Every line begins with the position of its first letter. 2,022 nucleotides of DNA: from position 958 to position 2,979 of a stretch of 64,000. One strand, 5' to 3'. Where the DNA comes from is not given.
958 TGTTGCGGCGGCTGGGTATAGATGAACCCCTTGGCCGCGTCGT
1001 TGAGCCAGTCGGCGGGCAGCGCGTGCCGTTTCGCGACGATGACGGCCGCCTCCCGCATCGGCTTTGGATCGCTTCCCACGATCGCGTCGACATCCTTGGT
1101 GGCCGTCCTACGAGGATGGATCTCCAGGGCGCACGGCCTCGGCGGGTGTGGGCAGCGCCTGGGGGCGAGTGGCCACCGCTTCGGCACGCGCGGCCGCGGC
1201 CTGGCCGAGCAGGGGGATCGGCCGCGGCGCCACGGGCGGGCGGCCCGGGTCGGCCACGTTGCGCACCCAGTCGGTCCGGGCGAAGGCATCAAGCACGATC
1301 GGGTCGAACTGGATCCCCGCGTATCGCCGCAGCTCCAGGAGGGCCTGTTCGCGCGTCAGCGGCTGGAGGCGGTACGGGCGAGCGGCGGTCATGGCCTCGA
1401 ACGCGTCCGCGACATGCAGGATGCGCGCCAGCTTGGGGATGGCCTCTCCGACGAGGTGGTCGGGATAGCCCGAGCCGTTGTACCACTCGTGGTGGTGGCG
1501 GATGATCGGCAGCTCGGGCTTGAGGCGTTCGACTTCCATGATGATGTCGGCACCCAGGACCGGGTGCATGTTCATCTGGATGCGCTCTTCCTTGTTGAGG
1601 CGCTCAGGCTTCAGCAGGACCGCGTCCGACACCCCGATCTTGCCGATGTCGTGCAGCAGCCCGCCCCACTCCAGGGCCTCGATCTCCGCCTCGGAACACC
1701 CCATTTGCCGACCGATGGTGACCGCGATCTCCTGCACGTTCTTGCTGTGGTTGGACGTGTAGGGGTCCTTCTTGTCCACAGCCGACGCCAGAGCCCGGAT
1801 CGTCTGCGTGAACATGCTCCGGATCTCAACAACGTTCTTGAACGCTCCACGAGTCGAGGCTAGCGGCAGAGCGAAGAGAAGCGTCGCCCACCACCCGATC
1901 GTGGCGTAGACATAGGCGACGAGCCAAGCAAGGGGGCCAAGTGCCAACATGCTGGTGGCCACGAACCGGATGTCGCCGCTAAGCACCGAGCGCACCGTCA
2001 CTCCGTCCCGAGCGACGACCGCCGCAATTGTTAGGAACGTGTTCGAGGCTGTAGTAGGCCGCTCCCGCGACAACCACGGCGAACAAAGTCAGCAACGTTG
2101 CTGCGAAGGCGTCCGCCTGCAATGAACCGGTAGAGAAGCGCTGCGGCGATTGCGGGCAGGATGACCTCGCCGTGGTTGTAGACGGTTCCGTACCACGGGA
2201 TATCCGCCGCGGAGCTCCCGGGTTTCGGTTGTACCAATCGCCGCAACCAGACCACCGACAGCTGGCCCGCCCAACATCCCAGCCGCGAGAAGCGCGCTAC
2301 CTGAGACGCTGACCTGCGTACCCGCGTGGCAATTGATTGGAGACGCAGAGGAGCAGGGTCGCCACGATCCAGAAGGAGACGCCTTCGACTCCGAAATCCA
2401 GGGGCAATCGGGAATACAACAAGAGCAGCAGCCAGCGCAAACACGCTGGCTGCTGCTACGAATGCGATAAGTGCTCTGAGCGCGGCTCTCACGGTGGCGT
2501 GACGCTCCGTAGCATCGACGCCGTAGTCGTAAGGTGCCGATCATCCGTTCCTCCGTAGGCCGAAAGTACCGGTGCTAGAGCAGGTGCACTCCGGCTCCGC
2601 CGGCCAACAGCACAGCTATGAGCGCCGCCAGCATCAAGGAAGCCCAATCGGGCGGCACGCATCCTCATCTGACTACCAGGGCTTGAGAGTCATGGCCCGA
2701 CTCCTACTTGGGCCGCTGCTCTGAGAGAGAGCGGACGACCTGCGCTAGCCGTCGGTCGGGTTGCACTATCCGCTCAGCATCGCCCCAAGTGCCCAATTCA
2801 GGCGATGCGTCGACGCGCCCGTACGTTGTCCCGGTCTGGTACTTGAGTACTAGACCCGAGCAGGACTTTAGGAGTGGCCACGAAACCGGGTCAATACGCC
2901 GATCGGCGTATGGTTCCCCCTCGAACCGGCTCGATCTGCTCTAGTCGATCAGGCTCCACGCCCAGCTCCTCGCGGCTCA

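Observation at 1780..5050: Lower-GC block spanning regulator C-terminus, tiny peptide and HD-GYP sensor N-terminus: a possible swappable peptide-signalling cassette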

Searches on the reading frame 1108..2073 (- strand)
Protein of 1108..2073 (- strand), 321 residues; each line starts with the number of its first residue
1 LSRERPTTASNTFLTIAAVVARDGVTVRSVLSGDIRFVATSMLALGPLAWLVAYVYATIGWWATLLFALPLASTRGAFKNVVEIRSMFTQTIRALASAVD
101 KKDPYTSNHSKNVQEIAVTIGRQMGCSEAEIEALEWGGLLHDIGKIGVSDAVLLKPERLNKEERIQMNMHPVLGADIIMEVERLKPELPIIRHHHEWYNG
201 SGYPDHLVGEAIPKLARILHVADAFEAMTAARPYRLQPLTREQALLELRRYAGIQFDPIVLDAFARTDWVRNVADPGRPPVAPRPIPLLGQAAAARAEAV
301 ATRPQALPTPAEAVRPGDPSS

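Call 7: search_protein_families(library=pfam, proteins=[window:1108-2073:-], max_evalue=0.01)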
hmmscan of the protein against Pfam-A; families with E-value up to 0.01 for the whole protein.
window:1108-2073:- (321 aa): 3 families
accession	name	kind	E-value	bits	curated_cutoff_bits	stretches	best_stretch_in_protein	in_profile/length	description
PF13487.12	HD_5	-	6.5e-37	127.3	27.2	1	95-258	3-168/170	HD domain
PF01966.28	HD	-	5.9e-22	78.6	22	1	107-228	2-116/116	HD domain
PF08668.18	HDOD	-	0.0017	18.4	22.9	1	106-161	95-148/196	HDOD domain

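Call 8: search_protein_families(library=ncbifam, proteins=[window:1108-2073:-], max_evalue=0.01)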
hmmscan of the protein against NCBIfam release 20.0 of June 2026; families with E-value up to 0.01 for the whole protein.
window:1108-2073:- (321 aa): 5 families
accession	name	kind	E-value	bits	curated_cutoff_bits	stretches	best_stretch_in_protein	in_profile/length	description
NF053512.1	nitric_RR_NosR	exception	1.1e-43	149.8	400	1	83-266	169-352/422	response regulator c-di-GMP phosphodiesterase, NosR family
TIGR00277.1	HDIG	domain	2.6e-08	33.6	27.6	1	105-195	4-82/84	HDIG domain-containing metalloprotein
NF045665.1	NTPtran_DVU1551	equivalog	0.00017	20.7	315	1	90-145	202-259/359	DVU_1551 family NTP transferase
TIGR00295.1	TIGR00295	hypoth_equivalog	0.0015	18.3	172.35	1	103-150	11-60/164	TIGR00295 family protein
TIGR02621.3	cas3_GSU0051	exception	0.0019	17.1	400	1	107-145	672-710/854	type I-G CRISPR-associated helicase/endonuclease Cas3g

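Call 72: find_homologous_proteins(query=window:1108-2073:-, max_evalue=1e-30)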
Query window:1108-2073:- (321 aa): 6123 proteins with E <= 1e-30 among 8000 candidates; the best 120 are listed.
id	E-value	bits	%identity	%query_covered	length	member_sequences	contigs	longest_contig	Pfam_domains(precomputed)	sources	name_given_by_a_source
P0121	4.7e-189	645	94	97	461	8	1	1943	PF13487.13,PF01966.29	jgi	jgi:putative nucleotidyltransferase with HDIG domain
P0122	7.9e-187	638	92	97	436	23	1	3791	PF20972.3,PF13487.13,PF01966.29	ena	-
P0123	4.0e-182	622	90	97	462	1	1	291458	PF13487.13,PF01966.29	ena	-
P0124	4.7e-179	612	87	97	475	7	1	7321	PF13487.13,PF01966.29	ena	-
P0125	8.7e-175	598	92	88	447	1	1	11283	PF20972.3,PF13487.13,PF01966.29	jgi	jgi:putative nucleotidyltransferase with HDIG domain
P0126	1.7e-174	597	92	87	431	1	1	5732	PF20972.3,PF13487.13,PF01966.29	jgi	jgi:putative nucleotidyltransferase with HDIG domain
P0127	2.3e-171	587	90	90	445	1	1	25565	PF20972.3,PF13487.13,PF01966.29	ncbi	ncbi:MAG: HD-GYP domain-containing protein [Candidatus Limnocylindrales bacterium]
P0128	2.3e-171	587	90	90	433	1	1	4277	PF20972.3,PF13487.13,PF01966.29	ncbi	ncbi:MAG: HD-GYP domain-containing protein [Candidatus Limnocylindria bacterium]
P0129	2.3e-171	587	90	90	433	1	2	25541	PF20972.3,PF13487.13,PF01966.29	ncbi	ncbi:MAG: HD-GYP domain-containing protein [Candidatus Limnocylindrales bacterium]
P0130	6.3e-171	585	90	88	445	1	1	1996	PF13487.13,PF01966.29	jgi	-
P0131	2.4e-165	567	87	88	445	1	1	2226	PF13487.13,PF01966.29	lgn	-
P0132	1.1e-154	532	79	92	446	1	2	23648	PF13487.13,PF01966.29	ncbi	-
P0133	1.9e-152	525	82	90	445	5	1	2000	PF13487.13,PF01966.29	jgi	-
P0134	4.4e-152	524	81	90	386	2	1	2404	PF13487.13,PF01966.29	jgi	jgi:HD-GYP domain-containing protein (c-di-GMP phosphodiesterase class II)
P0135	3.0e-140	485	74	92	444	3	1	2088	PF13487.13,PF01966.29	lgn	-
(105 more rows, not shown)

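Call 74: find_encoding_contigs(protein=P0127, flank=10000, max_places=2)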
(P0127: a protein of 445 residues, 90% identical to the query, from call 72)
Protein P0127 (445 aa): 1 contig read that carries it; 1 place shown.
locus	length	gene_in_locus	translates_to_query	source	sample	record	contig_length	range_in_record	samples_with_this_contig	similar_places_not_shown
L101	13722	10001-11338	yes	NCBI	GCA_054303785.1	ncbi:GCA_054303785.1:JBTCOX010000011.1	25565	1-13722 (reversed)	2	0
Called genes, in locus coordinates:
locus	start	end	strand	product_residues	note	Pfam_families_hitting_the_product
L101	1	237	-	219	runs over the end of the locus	PF04961:FTCD_C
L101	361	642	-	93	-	-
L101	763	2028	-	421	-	PF00817:IMS, PF11798:IMS_HHH (weak), PF11799:IMS_C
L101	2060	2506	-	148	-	PF01281:Ribosomal_L9_N, PF03948:Ribosomal_L9_C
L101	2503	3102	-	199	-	PF06803:DUF1232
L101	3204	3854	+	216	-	PF01726:LexA_DNA_bind, PF09339:HTH_IclR (weak), PF00717:Peptidase_S24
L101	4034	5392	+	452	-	PF00772:DnaB, PF03796:DnaB_C, PF13481:AAA_25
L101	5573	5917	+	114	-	PF13451:zf_Tbcl, PF23477:zf_Tbcl_2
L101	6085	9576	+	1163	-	PF13401:AAA_22, PF25873:WHD_MalT, PF17874:TPR_MalT (weak)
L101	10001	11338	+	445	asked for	PF20972:MASE9 (weak), PF13487:HD_5, PF01966:HD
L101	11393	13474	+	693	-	PF17248:DUF5317, PF05977:MFS_3, PF07690:MFS_1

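Call 75: find_encoding_contigs(protein=P0123, flank=10000, max_places=2)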
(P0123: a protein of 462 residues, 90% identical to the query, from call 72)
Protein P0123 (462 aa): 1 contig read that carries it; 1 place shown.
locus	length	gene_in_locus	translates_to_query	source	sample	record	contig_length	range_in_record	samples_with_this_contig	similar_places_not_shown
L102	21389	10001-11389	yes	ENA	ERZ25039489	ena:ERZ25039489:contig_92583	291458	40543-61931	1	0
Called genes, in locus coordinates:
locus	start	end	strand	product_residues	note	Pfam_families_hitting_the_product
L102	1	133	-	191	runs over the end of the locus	PF11799:IMS_C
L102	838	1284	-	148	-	PF01281:Ribosomal_L9_N, PF03948:Ribosomal_L9_C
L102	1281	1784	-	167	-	PF06803:DUF1232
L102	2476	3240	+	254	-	-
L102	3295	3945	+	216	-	PF01726:LexA_DNA_bind, PF09339:HTH_IclR (faint), PF00717:Peptidase_S24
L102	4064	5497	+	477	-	PF00772:DnaB, PF03796:DnaB_C, PF13481:AAA_25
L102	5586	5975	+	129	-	PF13451:zf_Tbcl, PF23477:zf_Tbcl_2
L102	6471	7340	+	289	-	-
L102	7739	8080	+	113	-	-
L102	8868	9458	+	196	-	PF00486:Trans_reg_C (weak)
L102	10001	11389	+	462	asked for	PF13487:HD_5, PF01966:HD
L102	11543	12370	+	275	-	PF17248:DUF5317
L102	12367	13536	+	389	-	PF05977:MFS_3, PF07690:MFS_1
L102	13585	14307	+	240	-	-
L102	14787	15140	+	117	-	-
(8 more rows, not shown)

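Call 80: search_solved_structures(query=window:1108-2073:-, max_evalue=1e-10)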
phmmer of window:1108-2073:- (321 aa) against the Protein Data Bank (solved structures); distinct sequences matched with E-value up to 1e-10: 5.
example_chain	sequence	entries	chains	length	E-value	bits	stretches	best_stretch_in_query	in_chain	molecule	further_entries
5z7c_A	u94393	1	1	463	5e-34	121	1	92-258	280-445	3'3'-cGAMP-specific phosphodiesterase 3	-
9rbz_A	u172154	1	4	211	1.4e-27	99.8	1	85-266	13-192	HD domain/sensory box protein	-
9rc0_A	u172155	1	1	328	3.6e-27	98.5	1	84-266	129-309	HD domain/sensory box protein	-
4mcw_A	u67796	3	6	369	7.2e-27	97.5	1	86-266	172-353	Metal dependent phosphohydrolase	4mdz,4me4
4r8z_A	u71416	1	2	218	6.7e-22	81.1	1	89-266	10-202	Cyclic di-GMP phosphodiesterase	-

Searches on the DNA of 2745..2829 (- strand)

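Call 28: build_rna_model(alignment_id=A2, structure=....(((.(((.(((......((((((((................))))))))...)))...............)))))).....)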
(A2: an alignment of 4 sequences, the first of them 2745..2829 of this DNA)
Model R1 built from alignment A2 (4 sequences, 85 columns); structure: as given.
model positions 84; base pairs 17; branch points 0; effective number of sequences 1.07; information 0.677 bits per position. Calibrated on 0.2 Mb of random sequence (short: E-values are rough).
structure used (alignment columns):
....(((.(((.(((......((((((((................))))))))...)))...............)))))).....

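Call 29: search_with_rna_model(model_id=R1, sources=[window, L001, L002, L003, L004, L005, L006, L007, L008, L009, L010, L011, L012, L013, L014, L015, L016, L017, L018, L019, L020, L021, L022, L023, L024, L025, L026, L027, L028, L029, L030, L031, L032, L033, L034, L035, L036, L037, L038, L039, L040, L041, L042, L043, L044, L045, L046, L047, L048, L049, L050, L051, L052, L053, L054, L055, L056, L057, L058, L059, L060, L061, L062, L063, L064, L065, L066, L067, L068, L069, L070, L071, L072, L073, L074, L075, L076, L077, L078, L079, L080, L081, L082, L083], max_evalue=1, make_alignment=true)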
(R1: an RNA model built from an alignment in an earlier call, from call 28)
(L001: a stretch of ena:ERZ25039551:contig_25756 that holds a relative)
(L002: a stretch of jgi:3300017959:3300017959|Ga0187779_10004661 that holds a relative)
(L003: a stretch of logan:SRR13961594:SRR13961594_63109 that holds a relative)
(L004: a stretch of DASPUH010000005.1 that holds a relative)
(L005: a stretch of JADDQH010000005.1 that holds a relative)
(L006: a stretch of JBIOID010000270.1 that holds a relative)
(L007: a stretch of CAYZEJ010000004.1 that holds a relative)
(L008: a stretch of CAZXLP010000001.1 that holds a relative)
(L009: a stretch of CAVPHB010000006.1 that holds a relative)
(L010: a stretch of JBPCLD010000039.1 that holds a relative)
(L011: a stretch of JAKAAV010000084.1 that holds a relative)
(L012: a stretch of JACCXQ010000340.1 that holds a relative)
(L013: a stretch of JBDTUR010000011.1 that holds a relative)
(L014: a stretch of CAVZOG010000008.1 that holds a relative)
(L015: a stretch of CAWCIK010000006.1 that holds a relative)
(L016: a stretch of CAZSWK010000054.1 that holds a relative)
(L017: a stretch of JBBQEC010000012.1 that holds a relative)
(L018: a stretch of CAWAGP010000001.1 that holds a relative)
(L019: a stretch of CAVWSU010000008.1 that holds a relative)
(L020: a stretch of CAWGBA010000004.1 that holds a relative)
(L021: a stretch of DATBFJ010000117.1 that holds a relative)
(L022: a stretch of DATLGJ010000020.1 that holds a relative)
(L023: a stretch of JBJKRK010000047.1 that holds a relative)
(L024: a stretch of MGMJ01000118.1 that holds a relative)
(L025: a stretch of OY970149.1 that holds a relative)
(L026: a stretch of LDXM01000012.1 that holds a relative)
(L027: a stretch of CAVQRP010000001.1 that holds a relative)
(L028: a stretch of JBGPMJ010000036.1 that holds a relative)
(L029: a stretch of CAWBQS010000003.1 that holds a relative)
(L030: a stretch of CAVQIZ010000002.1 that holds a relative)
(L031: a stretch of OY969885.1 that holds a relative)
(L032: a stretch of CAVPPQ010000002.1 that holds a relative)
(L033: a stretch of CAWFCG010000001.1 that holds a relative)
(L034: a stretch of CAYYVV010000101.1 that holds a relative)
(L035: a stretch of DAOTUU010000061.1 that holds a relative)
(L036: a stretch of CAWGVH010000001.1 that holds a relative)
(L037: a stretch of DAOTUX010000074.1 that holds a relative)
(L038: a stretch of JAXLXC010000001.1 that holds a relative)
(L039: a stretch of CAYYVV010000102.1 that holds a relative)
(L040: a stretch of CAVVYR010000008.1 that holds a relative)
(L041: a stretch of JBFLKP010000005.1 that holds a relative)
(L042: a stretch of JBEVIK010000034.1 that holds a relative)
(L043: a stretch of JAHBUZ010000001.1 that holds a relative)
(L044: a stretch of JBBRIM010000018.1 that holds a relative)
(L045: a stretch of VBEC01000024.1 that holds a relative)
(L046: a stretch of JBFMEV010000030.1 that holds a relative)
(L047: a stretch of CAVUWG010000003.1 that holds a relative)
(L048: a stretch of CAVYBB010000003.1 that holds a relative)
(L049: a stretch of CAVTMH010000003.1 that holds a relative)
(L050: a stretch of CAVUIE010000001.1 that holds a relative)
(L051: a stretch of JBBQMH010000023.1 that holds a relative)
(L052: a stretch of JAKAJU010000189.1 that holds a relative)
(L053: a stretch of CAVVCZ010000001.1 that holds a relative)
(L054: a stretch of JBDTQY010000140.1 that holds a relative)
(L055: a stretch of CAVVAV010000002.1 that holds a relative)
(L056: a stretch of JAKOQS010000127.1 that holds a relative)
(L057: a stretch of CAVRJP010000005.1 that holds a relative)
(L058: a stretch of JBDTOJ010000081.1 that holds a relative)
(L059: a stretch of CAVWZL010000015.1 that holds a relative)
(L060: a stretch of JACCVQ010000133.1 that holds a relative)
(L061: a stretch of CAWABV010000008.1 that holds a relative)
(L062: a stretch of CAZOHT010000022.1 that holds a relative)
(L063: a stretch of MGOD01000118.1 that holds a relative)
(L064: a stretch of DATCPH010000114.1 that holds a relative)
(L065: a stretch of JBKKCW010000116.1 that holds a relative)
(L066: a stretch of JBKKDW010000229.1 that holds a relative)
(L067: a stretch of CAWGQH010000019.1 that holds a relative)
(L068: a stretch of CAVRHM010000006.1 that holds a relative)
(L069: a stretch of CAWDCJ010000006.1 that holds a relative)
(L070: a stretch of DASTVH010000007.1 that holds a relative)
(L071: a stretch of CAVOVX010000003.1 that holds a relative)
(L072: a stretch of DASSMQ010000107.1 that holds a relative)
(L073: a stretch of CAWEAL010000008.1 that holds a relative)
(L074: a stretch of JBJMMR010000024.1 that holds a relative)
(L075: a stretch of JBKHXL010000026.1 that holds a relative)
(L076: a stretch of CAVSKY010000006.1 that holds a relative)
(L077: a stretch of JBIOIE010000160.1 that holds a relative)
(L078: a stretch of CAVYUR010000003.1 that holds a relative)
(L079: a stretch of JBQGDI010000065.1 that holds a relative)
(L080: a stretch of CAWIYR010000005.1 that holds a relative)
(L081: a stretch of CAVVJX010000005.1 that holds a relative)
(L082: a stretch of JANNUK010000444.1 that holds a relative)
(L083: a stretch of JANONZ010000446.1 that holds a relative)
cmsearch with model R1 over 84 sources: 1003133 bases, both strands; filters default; matches with E-value up to 1: 56.
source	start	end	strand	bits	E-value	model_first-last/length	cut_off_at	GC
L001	13428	13511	+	116.3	1.7e-25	1-84/84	no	0.63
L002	7074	7157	+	114.3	5.2e-25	1-84/84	no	0.67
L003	4393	4476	+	112.9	1.2e-24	1-84/84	no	0.64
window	2745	2829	-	112.5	1.5e-24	1-84/84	no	0.64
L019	8498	8581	+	80.8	1.2e-16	1-84/84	no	0.63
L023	6040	6123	+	78.7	3.9e-16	1-84/84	no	0.63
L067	8312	8398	+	74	5.9e-15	1-84/84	no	0.62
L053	8541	8624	+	72.3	1.6e-14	1-84/84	no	0.62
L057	8436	8517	+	71.7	2.2e-14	1-84/84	no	0.57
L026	8571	8654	+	71.1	3.1e-14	1-84/84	no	0.62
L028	2716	2799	+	70.5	4.5e-14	1-84/84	no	0.61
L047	8335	8417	+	70.2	5.3e-14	1-84/84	no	0.59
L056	8452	8535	+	70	5.9e-14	1-84/84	no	0.65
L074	8553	8636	+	69.9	6.3e-14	1-84/84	no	0.61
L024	5444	5526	+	69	1.1e-13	1-84/84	no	0.65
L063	8523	8606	+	68.5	1.4e-13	1-84/84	no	0.61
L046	8522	8605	+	68.2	1.7e-13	1-84/84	no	0.63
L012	4556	4637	+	67.9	1.9e-13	1-84/84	no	0.63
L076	8535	8611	+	67.7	2.2e-13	1-84/84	no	0.61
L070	8537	8619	+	67.5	2.5e-13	1-84/84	no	0.61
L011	7685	7770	+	67.2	2.8e-13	1-84/84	no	0.59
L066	8537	8621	+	66.1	5.5e-13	1-84/84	no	0.61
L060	8511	8593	+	66.1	5.5e-13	1-84/84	no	0.61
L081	8458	8541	+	65.4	8.2e-13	1-84/84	no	0.58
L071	8550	8633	+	65.1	9.5e-13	1-84/84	no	0.6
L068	8357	8440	+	65.1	9.5e-13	1-84/84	no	0.61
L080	8430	8513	+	65.1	9.6e-13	1-84/84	no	0.61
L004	8611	8693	+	65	1e-12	1-84/84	no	0.69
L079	8323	8406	+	64.8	1.2e-12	1-84/84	no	0.65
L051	8531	8614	+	64.3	1.6e-12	1-84/84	no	0.58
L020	8472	8554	+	64.2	1.6e-12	1-84/84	no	0.63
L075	8496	8579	+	64.2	1.7e-12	1-84/84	no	0.57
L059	8370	8457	+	63.4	2.5e-12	1-84/84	no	0.59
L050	8316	8400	+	63.2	2.9e-12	1-84/84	no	0.6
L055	8553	8636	+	62.7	3.8e-12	1-84/84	no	0.6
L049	8553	8636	+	62.7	3.8e-12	1-84/84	no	0.6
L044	8619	8704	+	62.6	4.2e-12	1-84/84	no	0.6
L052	8483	8566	+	61.9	6.2e-12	1-84/84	no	0.63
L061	8519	8602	+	61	1e-11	1-84/84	no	0.6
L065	3987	4071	+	60.8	1.1e-11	1-84/84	no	0.61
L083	7480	7564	+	59.9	1.9e-11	1-84/84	no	0.62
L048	8525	8603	+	59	3.3e-11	1-84/84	no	0.58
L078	8517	8595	+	58.2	5.2e-11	1-84/84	no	0.57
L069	8330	8408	+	57.6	7e-11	1-84/84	no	0.65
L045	8463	8545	+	57.1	9.7e-11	1-84/84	no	0.61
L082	3471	3556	+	55.4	2.6e-10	1-84/84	no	0.63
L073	8551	8635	+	46.8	3.6e-08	1-84/84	no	0.62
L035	8500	8586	+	44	1.8e-07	1-84/84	no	0.62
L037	8375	8457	+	43.6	2.2e-07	1-84/84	no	0.65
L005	8541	8624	+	43.3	2.7e-07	1-84/84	no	0.62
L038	8482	8565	+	42.1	5.4e-07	1-84/84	no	0.64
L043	3235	3321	+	41.1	9.3e-07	1-84/84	no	0.66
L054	8511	8554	+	26.2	0.0048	1-44/84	3'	0.57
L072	8532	8570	+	21.1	0.094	1-39/84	3'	0.67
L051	6102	6184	-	20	0.17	1-84/84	no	0.69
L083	1056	1136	+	17.1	0.89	1-84/84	no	0.68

Alignment A3: 56 matches aligned to the model, 107 columns, each read 5' to 3' on its own strand. Consensus structure (alignment columns), stored with it:
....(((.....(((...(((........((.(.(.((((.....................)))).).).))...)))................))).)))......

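Call 84: search_with_rna_model(model_id=R1, sources=[L007, L008, L009, L014, L015, L018, L025], filters=off, max_evalue=1, show_alignments=2)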
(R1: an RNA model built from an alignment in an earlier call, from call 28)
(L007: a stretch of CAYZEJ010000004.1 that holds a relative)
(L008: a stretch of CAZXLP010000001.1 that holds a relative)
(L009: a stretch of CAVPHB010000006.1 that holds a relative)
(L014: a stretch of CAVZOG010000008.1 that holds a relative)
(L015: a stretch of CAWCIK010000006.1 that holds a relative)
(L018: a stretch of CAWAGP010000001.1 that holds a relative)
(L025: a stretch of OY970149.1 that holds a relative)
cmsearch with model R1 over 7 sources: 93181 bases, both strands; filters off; matches with E-value up to 1: 4.
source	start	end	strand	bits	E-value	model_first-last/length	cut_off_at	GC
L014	4468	4554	-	16.3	0.13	1-84/84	no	0.7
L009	3709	3759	-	13.5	0.67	1-84/84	no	0.71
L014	9089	9171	-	13.2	0.78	1-84/84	no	0.57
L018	3383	3475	+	13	0.92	1-84/84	no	0.65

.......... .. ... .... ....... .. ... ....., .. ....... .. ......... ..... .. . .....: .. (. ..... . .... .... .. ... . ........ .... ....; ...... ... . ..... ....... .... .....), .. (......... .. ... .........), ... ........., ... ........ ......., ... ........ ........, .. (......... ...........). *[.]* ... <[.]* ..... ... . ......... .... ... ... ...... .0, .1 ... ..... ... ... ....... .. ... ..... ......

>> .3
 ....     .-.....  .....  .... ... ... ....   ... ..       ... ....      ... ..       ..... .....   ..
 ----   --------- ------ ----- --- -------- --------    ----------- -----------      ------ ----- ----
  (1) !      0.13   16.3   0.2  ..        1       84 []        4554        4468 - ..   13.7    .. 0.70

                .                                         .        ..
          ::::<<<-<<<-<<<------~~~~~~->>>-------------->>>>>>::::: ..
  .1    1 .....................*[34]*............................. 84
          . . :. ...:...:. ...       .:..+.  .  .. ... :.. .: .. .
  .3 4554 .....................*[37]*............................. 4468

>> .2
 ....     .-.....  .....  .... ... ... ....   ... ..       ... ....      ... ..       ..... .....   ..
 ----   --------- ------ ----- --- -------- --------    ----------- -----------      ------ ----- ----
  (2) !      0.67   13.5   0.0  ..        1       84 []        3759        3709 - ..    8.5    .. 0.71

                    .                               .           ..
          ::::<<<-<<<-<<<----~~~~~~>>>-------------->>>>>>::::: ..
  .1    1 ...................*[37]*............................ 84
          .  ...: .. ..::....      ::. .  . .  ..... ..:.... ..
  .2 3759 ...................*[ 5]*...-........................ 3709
